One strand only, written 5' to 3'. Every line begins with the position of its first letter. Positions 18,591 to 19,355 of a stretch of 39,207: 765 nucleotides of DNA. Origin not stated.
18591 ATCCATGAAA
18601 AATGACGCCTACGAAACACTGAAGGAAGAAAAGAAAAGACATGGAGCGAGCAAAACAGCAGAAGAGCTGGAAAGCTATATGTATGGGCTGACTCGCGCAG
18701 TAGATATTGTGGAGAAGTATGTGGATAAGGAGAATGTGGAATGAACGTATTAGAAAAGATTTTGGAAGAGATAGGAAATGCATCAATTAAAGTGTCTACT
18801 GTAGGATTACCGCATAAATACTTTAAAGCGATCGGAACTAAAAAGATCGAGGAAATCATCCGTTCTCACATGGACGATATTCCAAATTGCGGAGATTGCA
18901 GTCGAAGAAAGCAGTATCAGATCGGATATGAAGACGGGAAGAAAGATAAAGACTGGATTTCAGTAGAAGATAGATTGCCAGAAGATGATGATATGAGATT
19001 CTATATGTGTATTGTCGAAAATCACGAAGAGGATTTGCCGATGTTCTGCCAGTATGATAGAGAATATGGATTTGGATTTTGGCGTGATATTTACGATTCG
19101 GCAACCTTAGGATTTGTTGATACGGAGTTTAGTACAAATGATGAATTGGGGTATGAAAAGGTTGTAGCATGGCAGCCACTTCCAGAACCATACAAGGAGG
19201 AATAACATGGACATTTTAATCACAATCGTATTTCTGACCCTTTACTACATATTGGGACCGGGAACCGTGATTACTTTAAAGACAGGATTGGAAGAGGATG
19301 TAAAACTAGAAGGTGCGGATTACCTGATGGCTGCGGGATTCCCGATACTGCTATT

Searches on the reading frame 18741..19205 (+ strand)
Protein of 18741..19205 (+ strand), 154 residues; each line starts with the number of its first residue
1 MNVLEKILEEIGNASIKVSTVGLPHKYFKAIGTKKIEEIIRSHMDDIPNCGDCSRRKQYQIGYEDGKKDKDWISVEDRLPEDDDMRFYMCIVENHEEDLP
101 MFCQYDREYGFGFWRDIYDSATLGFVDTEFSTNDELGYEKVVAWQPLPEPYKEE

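Call 28: search_protein_families(library=pfam, proteins=[window:18741-19205:+], max_evalue=0.01)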
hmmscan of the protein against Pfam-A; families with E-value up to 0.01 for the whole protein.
window:18741-19205:+ (154 aa): 1 family
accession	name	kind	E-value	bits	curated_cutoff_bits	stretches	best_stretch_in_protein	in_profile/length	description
PF04448.17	DUF551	-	4.5e-08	34.3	22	1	72-150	2-66/68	Protein of unknown function (DUF551)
